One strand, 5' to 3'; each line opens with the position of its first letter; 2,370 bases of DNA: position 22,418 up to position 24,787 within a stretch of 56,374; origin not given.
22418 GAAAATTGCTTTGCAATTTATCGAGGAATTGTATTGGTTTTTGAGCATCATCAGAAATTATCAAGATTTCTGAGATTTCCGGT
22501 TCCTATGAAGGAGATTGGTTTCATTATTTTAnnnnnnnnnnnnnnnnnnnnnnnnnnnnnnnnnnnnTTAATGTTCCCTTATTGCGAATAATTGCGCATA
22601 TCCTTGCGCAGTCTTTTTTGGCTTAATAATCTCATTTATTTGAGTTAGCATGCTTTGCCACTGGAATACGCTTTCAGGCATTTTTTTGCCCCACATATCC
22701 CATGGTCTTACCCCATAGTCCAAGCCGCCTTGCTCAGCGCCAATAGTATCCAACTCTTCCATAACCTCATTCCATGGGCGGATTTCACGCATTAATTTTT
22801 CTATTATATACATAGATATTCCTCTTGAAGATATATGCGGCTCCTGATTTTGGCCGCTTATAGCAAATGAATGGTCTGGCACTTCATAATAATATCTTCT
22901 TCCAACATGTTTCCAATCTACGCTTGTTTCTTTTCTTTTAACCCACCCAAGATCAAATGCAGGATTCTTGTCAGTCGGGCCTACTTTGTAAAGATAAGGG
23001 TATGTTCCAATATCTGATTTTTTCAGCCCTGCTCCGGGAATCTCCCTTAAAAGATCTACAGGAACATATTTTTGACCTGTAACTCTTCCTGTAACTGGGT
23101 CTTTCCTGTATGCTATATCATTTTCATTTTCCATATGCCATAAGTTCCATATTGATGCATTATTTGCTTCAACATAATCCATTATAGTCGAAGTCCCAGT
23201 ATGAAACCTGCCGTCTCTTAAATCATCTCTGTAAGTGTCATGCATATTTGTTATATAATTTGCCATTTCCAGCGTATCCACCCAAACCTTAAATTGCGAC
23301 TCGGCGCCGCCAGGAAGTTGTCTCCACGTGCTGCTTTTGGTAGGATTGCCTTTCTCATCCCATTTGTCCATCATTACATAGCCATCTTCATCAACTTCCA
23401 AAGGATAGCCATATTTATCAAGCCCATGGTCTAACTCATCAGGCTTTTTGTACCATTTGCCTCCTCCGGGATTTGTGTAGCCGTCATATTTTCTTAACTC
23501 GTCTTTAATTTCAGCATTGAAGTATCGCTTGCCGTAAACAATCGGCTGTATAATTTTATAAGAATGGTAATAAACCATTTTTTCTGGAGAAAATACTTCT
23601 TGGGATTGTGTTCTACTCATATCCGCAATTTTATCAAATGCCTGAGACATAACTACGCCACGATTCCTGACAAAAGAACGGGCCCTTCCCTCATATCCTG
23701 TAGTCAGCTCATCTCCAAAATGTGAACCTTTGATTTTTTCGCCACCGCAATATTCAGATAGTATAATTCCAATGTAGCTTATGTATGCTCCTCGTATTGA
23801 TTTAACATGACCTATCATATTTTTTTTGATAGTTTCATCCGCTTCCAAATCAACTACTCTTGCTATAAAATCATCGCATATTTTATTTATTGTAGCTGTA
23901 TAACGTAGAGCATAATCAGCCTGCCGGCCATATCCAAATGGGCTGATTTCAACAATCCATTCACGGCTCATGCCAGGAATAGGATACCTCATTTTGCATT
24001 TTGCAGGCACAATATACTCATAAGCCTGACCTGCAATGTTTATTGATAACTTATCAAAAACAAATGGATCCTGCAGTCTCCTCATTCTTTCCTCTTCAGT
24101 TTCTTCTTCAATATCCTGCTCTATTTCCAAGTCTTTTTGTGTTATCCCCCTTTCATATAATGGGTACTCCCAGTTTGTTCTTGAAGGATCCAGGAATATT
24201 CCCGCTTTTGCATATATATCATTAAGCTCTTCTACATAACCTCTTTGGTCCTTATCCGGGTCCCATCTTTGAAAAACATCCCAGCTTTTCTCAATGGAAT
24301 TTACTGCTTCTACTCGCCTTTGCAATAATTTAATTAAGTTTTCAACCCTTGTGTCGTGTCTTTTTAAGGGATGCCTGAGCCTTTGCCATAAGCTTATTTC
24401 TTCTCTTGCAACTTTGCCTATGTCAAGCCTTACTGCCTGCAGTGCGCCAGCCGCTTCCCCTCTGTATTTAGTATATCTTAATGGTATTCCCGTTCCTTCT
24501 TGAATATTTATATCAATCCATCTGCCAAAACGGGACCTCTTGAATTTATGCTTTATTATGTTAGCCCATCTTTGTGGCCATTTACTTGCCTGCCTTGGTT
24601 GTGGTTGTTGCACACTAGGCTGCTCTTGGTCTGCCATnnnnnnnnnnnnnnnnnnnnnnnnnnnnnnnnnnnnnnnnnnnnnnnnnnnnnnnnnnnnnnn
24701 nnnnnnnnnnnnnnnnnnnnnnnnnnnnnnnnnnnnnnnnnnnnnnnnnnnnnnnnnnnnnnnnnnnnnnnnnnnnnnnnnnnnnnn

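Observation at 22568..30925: Five-gene translationally coupled operon of unknowns: Arch-ATPase/DUF234, a polytopic membrane protein and three 590-744 aa orphan proteins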

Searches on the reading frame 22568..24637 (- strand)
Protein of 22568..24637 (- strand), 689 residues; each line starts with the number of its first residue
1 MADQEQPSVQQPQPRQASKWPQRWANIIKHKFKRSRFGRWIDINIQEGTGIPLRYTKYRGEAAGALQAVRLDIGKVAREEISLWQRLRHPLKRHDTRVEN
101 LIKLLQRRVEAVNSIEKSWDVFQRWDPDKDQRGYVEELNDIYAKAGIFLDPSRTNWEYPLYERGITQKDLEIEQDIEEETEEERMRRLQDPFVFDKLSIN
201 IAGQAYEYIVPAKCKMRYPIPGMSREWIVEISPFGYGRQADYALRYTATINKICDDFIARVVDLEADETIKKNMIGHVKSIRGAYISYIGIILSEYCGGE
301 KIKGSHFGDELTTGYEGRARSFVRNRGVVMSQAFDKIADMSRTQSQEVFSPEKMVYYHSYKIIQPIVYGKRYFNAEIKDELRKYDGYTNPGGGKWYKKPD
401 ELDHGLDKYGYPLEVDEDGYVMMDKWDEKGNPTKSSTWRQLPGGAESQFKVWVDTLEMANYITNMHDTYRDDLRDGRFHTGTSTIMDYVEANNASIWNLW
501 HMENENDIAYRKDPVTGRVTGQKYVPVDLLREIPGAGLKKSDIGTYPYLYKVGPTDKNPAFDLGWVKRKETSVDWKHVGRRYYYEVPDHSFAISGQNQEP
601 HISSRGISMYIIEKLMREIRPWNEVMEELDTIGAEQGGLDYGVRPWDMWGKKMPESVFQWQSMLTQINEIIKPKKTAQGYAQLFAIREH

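Call 4: search_protein_families(library=pfam, proteins=[window:22568-24637:-], max_evalue=1)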
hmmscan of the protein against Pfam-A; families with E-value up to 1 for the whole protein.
window:22568-24637:- (689 aa): 0 families

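Call 5: search_protein_families(library=padloc, proteins=[window:22568-24637:-], max_evalue=1)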
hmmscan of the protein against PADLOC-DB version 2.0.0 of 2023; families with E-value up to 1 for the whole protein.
window:22568-24637:- (689 aa): 0 families

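Call 11: search_protein_families(library=ncbifam, proteins=[window:22568-24637:-], max_evalue=0.1)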
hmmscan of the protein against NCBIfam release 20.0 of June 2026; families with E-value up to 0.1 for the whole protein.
window:22568-24637:- (689 aa): 0 families

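Call 12: search_protein_families(library=phrogs, proteins=[window:22568-24637:-], max_evalue=0.1)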
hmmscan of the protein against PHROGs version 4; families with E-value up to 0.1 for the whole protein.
window:22568-24637:- (689 aa): 0 families

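Call 13: find_encoding_contigs(protein=window:22568-24637:-, flank=10000, max_places=6)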
Protein window:22568-24637:- (689 aa): 5 contigs read that carry it; 3 places shown.
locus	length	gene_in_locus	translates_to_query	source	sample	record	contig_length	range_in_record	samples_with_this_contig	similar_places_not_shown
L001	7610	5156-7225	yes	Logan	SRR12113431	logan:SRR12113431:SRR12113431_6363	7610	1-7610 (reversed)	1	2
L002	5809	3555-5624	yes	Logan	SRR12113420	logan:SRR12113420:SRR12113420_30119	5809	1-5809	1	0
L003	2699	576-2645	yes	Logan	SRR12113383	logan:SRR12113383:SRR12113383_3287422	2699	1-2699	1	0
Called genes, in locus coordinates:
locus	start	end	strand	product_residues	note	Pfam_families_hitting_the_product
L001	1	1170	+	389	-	?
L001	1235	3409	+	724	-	-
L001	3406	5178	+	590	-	-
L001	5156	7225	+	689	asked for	-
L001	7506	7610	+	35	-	?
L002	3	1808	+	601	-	?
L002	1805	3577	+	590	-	-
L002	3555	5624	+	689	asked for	-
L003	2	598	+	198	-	?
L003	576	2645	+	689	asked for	-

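Call 14: find_homologous_proteins(query=window:22568-24637:-, max_evalue=0.001)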
Query window:22568-24637:- (689 aa): 17 proteins with E <= 0.001 among 5834 candidates.
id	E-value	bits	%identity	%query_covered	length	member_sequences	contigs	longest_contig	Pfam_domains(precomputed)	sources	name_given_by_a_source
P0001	0.0e+0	1619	100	100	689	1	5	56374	-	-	-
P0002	3.7e-211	721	49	100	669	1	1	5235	-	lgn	-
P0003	3.0e-209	715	50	99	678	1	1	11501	-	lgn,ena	-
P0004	1.1e-207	710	49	97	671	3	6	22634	-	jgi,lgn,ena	-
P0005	1.4e-132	462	41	100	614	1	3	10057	-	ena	-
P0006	1.1e-105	373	36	98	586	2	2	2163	-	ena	-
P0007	2.1e-103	365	36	98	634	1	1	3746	-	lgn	-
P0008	1.3e-99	353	35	99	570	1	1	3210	-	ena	-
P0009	6.9e-97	344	35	99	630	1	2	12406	-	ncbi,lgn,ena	-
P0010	4.9e-95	337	34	100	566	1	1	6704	-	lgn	-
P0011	3.4e-91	325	35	99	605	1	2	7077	-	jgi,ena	-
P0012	6.4e-88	314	34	100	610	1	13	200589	-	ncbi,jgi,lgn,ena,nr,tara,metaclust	ncbi:hypothetical protein CMO83_00955 [Candidatus Woesearchaeota archaeon]|jgi:hypothetical protein|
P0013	2.3e-87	312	36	84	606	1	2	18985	-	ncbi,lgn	-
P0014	2.4e-87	312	33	99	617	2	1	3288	-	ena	-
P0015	1.1e-86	310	34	98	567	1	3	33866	-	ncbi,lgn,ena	-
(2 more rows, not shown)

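Call 15: find_encoding_contigs(protein=P0012, flank=10000, max_places=2)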
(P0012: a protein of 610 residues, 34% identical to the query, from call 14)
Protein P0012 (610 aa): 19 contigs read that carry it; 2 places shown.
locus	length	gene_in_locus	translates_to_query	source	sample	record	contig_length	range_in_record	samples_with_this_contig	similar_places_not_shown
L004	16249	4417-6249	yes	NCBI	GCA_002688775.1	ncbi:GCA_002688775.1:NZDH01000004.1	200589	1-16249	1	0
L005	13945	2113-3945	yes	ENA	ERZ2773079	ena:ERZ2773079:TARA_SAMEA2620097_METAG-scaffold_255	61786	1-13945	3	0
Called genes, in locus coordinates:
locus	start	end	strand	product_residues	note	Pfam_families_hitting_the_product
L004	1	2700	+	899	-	?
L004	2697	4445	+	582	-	-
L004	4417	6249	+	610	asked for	-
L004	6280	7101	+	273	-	PF01488:Shikimate_DH (weak), PF01210:NAD_Gly3P_dh_N (weak), PF01408:GFO_IDH_MocA (weak), PF03446:NAD_binding_2 (weak), PF03807:F420_oxidored, PF02153:PDH_N, PF14748:P5CR_dimer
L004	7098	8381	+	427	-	PF00171:Aldedh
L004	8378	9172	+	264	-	PF00696:AA_kinase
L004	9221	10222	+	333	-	-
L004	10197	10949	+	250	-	PF09754:PAC2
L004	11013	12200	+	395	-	-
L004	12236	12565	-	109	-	-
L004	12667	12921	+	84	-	-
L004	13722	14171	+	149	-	PF02643:DUF192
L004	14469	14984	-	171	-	-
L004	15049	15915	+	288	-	PF13495:Phage_int_SAM_4, PF00589:Phage_integrase, PF22823:MrpR_C_cat (weak)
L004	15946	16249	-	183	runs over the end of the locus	-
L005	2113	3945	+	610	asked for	-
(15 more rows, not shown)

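Call 16: find_encoding_contigs(protein=P0015, flank=10000, max_places=2)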
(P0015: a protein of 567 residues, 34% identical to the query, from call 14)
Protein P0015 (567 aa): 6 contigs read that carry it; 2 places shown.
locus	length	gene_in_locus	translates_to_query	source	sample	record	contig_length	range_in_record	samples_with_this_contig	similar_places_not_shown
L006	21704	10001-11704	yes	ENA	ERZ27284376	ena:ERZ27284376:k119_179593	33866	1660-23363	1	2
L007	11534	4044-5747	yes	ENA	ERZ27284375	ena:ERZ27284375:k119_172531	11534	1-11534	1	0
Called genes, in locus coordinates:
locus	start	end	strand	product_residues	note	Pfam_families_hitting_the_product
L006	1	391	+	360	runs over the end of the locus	PF13685:Fe-ADH_2, PF01761:DHQ_synthase, PF24621:DHQS_C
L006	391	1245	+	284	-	PF02153:PDH_N, PF27505:6PGD_Tyr1_C (faint), PF20463:PDH_C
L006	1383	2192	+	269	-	PF00800:PDT, PF01842:ACT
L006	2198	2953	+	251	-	PF21948:LplA-B_cat, PF03099:BPL_LplA_LipB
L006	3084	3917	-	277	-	-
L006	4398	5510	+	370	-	PF13173:AAA_14 (faint)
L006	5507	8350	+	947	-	-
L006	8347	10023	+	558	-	-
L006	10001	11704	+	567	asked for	-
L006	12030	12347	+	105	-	PF01909:NTP_transf_2, PF18765:Polbeta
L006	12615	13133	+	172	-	PF11848:DUF3368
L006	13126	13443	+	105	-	PF03683:UPF0175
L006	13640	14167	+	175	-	PF01909:NTP_transf_2, PF18765:Polbeta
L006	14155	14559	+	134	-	-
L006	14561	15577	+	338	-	-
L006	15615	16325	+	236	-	PF09754:PAC2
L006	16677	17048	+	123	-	PF00072:Response_reg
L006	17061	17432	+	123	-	PF00072:Response_reg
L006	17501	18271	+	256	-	PF03796:DnaB_C (weak), PF06745:ATPase, PF13481:AAA_25, PF07088:GvpD_P-loop (weak)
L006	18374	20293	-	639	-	-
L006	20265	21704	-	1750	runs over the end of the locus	-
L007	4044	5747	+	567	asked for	-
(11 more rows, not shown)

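Call 17: find_encoding_contigs(protein=P0004, flank=10000, max_places=2)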
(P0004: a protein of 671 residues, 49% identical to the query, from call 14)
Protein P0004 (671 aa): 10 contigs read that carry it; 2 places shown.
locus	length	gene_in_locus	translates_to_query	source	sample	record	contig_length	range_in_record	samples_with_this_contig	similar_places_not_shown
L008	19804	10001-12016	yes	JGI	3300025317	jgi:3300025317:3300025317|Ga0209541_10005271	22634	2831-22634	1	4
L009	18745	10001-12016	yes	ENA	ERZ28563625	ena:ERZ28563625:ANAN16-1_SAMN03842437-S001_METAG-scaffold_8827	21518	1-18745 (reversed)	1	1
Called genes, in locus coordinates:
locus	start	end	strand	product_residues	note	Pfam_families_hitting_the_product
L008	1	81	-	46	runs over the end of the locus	-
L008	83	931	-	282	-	PF04117:Mpv17_PMP22 (weak)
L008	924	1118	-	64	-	-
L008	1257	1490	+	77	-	PF02697:VAPB_antitox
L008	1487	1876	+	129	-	PF01850:PIN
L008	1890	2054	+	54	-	-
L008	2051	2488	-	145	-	PF05168:HEPN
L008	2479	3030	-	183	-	PF01909:NTP_transf_2, PF18765:Polbeta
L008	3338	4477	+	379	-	-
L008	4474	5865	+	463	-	-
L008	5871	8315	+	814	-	-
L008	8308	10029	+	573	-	-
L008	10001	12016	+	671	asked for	-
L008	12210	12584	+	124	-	PF05168:HEPN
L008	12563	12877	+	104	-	PF01909:NTP_transf_2, PF18765:Polbeta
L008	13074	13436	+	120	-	PF05168:HEPN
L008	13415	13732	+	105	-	PF01909:NTP_transf_2, PF18765:Polbeta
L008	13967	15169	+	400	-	PF13173:AAA_14, PF13635:DUF4143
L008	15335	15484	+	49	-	-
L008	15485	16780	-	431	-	PF13173:AAA_14, PF13635:DUF4143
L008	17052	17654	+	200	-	-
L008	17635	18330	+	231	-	-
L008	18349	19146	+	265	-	PF01488:Shikimate_DH (weak), PF03446:NAD_binding_2 (weak), PF03807:F420_oxidored, PF02153:PDH_N (weak), PF14748:P5CR_dimer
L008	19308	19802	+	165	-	?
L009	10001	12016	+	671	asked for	-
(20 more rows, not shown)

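Call 21: search_solved_structures(query=A1, max_evalue=10)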
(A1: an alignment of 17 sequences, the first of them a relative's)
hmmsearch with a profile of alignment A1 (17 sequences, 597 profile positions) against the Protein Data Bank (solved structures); distinct sequences matched with E-value up to 10: 2.
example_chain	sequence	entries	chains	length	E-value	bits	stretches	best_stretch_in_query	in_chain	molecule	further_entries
1att_A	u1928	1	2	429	1.3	10.7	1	247-310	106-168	ANTITHROMBIN III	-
7wxz_A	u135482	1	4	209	1.9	10.2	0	182-248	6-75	Spike protein S2'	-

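Call 29: find_related_loci(query=A1, collection=genome_contigs, flank=10000)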
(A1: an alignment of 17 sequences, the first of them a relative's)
Query A1 (689 aa) in genome_contigs; peptide patterns used: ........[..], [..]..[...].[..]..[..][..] (x = any residue, [..] = any of these).
77 stretches matched a pattern; 27 encode a relative of the query (tblastn E <= 1e-3); 27 distinct loci.
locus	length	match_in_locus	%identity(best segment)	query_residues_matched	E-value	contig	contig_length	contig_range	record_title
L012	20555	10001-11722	36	10-686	2e-119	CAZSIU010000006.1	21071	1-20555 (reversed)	MAG TPA_asm: uncultured Methanosarcinales archaeon isolate SRP178908_co1_292 genome assembly, contig: NODE_1587_length_2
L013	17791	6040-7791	35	10-687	6e-119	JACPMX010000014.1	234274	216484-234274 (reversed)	MAG: Candidatus Woesearchaeota archaeon isolate NC_groundwater_560_Ag_S-0.1um_42_26 S35_SO-1_scaffold_500290, whole geno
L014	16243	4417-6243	34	1-686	4e-99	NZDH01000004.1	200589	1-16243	MAG: Candidatus Woesearchaeota archaeon isolate ARS106 34052, whole genome shotgun sequence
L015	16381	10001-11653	34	1-674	3e-98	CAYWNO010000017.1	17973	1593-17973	MAG TPA_asm: uncultured Methanosarcinales archaeon isolate SRP178908_co1_9 genome assembly, contig: NODE_2000_length_179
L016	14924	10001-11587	36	89-669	3e-92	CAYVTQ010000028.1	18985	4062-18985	MAG TPA_asm: uncultured Methanosarcinales archaeon isolate binchicken_co227_1181 genome assembly, contig: NODE_5199_leng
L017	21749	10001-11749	33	8-687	2e-98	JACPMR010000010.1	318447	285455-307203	MAG: Candidatus Woesearchaeota archaeon isolate NC_groundwater_554_Ag_S-0.1um_37_18 S35_SO-1_scaffold_127608, whole geno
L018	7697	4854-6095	26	219-654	2e-32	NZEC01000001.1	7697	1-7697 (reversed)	MAG: archaeon isolate ARS102 32168, whole genome shotgun sequence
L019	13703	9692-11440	26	196-673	4e-29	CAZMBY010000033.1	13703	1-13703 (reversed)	MAG TPA_asm: uncultured Methanosarcinales archaeon isolate binchicken_co125_1124 genome assembly, contig: NODE_9064_leng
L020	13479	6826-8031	26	227-659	5e-26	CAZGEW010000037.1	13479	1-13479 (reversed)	MAG TPA_asm: uncultured Methanosarcinales archaeon isolate binchicken_co144_1089 genome assembly, contig: NODE_9502_leng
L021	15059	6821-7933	26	330-644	4e-25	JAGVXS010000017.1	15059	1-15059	Candidatus Woesearchaeota archaeon isolate RIFCSPHIGHO2_02_FULL_40_54 rifcsphigho2_02_scaffold_20383, whole genome shotg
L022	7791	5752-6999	24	208-659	3e-24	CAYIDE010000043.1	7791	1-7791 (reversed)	MAG TPA_asm: Candidatus Woesearchaeota archaeon isolate ERP119705_co1_824 genome assembly, contig: NODE_14396_length_779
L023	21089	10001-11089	27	352-678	1e-22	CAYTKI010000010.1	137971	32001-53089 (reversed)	MAG TPA_asm: uncultured Methanosarcinales archaeon isolate binchicken_co203_562 genome assembly, contig: k141_3463184, w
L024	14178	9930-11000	25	340-666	2e-22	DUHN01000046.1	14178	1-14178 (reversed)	MAG TPA_asm: Candidatus Woesearchaeota archaeon isolate UBA12027 contig_36570, whole genome shotgun sequence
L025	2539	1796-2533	32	405-612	6e-21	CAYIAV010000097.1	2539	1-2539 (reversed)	MAG TPA_asm: Candidatus Woesearchaeota archaeon isolate ERP119705_co1_735 genome assembly, contig: NODE_94233_length_253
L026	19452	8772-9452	31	453-676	1e-19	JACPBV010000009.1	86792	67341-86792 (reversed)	MAG: Candidatus Woesearchaeota archaeon isolate NC_groundwater_266_Ag_S-0.2um_46_18 S5_GD2017_2_S2_scaffold_331, whole g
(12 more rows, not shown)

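Call 30: predict_structure(alignment_id=A1)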
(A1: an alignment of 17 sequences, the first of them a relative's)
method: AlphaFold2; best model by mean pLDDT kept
length: 689 residues; sequences in the alignment: 17
mean_pLDDT: 68.4   pTM: 0.62
mean pLDDT of the five models: 68.4, 64.6, 61.3, 56.4, 53.3
residues with pLDDT >= 90: 84; 70-90: 283; 50-70: 187; < 50: 135
segments of 3 or more residues with pLDDT < 50: 1-21, 46-52, 64-99, 222-225, 479-507, 552-559, 569-573, 589-595, 686-689
pLDDT, mean of each block of 10 residues (from residue 1): 32 40 53 53 49 50 45 37 41 39 75 76 62 76 77 84 88 76 79 90 88 85 65 86 91 90 85 89 88 76 54 70 78 79 78 82 90 90 89 86 88 91 82 87 93 84 78 62 40 36 46 57 56 58 65 43 52 62 62 51 68 57 65 75 63 70 62 59 49
secondary structure, 60 per line:
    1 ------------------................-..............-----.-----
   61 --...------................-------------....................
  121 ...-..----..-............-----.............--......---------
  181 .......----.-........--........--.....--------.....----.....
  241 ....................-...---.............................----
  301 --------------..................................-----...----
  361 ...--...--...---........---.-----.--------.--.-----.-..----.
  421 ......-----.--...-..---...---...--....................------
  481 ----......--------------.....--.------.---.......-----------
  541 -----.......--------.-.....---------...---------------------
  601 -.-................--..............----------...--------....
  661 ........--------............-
elements in order (helices of 4 or more, strands of 3 or more residues): H19-34 H36-49 H72-87 H101-123 H134-145 H151-163 H167-171 H181-187 E194-201 E204-211 E214-218 E227-231 H236-260 H268-296 H315-348 E354-356 E361-363 E366-368 E377-380 H381-384 H422-425 E450-452 H455-474 H485-490 H505-509 E523-529 E546-552 H563-567 E577-579 H604-618 H622-635 H657-668 H677-688

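Call 33: fold_search(model_id=the predicted structure, library=pdb)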
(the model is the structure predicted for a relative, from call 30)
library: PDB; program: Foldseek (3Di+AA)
matches with E <= 10: 59; with E <= 0.001: 0
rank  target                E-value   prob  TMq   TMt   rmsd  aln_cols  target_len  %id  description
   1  9bra_7                1.6e+00  0.03  0.07  0.17  43.2       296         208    9  Intact V-ATPase State 2 and synaptophysin complex in mouse brain isolated synaptic vesicles (released 2024-06-19)
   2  2qlz_C                2.2e+00  0.03  0.06  0.12  22.5       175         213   13  Crystal Structure of Transcription Factor PF0095 from Pyrococcus furiosus (released 2008-07-29)
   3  6evj_E                2.3e+00  0.02  0.05  0.05  33.2       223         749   10  Crystal structure of bat influenza A/H17N10 polymerase with viral RNA promoter and capped RNA primer (released 2017-12-13)
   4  6evj_B                2.4e+00  0.02  0.05  0.05  33.2       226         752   11  Crystal structure of bat influenza A/H17N10 polymerase with viral RNA promoter and capped RNA primer (released 2017-12-13)
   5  4nb5_D                3.0e+00  0.16  0.08  0.27   6.6        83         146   12  Crystal Structure of a transcriptional regulator (released 2014-04-23)
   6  1jad_A                3.0e+00  0.07  0.11  0.25  34.7       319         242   12  C-terminal Domain of Turkey PLC-beta (released 2001-12-28)
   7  6dnf_A                3.0e+00  0.05  0.05  0.15  29.8       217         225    8  Cryo-EM structure of the mitochondrial calcium uniporter MCU from the fungus Cyphellophora europaea (released 2018-07-11)
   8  8buu_g                3.0e+00  0.03  0.05  0.16  34.2       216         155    9  ARE-ABCF VmlR2 bound to a 70S ribosome (released 2023-04-05)
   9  2qlz_B                3.0e+00  0.02  0.05  0.11  24.2       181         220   13  Crystal Structure of Transcription Factor PF0095 from Pyrococcus furiosus (released 2008-07-29)
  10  4nb5_C                3.1e+00  0.15  0.08  0.27   6.9        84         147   13  Crystal Structure of a transcriptional regulator (released 2014-04-23)
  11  7wkk_D                3.1e+00  0.03  0.08  0.06  27.6       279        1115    9  Cryo-EM structure of the IR subunit from X. laevis NPC (released 2022-03-30)
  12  6c04_D                3.1e+00  0.01  0.07  0.05  28.1       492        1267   10  Mtb RNAP Holo/RbpA/double fork DNA -closed clamp (released 2018-03-28)
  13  6evk_B                3.3e+00  0.01  0.05  0.05  33.1       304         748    9  Crystal structure of bat influenza A/H17N10 polymerase with viral RNA promoter and cap analogue m7GTP (released 2017-12-13)
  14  5l0d_D                3.5e+00  0.20  0.09  0.29  24.0       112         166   13  Human Metavinculin(residues 959-1130) in complex with PIP2 (released 2016-08-31)
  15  1eh1                  3.5e+00  0.07  0.08  0.26  30.6       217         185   12  RIBOSOME RECYCLING FACTOR FROM THERMUS THERMOPHILUS (released 2000-11-15)
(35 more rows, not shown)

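Call 56: fold_search(model_id=the predicted structure, library=viral)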
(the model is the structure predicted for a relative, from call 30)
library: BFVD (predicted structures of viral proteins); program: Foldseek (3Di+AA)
matches with E <= 10: 172; with E <= 0.001: 0
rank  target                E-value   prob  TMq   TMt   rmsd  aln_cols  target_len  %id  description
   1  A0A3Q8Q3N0            2.8e-01  0.21  0.05  0.23  18.2       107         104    8  Uncharacterized protein [Sulfolobales Beppu filamentous phage 1]
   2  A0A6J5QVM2            3.1e-01  0.05  0.07  0.07  28.9       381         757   10  Uncharacterized protein [uncultured Caudovirales phage]
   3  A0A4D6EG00            3.3e-01  0.25  0.07  0.06  27.1       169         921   13  Uncharacterized protein [Pandoravirus celtis]
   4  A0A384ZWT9            3.6e-01  0.30  0.07  0.23  10.9       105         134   15  Uncharacterized protein [Dickeya phage vB_DsoM_JA13]
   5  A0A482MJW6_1          4.5e-01  0.07  0.09  0.08  29.8       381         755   10  Uncharacterized protein [Nodularia phage vB_NspS-kac68v162]
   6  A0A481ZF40            5.8e-01  0.51  0.07  0.27  17.1       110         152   15  Uncharacterized protein [Pithovirus LCPAC406]
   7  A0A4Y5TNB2            7.5e-01  0.12  0.06  0.14  16.9       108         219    7  (no name in the UniProt tables at hand)
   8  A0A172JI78            7.5e-01  0.03  0.05  0.07  28.6       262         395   11  Virion protein [Bacillus phage AR9]
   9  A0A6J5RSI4            7.9e-01  0.13  0.07  0.24  18.3       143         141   13  Uncharacterized protein [uncultured Caudovirales phage]
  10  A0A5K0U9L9            7.9e-01  0.02  0.05  0.05  36.5       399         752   11  Protein kinase domain-containing protein [Yasminevirus sp. GU-2018]
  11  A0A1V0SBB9            8.3e-01  0.21  0.08  0.13  23.6       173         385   15  Uncharacterized protein [Catovirus CTV1]
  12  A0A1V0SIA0            1.0e+00  0.09  0.07  0.13  25.1       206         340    8  Uncharacterized protein [Klosneuvirus KNV1]
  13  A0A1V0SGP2            1.0e+00  0.04  0.07  0.11  45.6       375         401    9  Uncharacterized protein [Hokovirus HKV1]
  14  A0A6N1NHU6            1.0e+00  0.04  0.07  0.08  30.1       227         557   10  Peptidase inhibitor I9 [Tupanvirus deep ocean]
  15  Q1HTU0                1.1e+00  0.51  0.10  0.13   9.1       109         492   10  A4L [Squirrelpox virus]
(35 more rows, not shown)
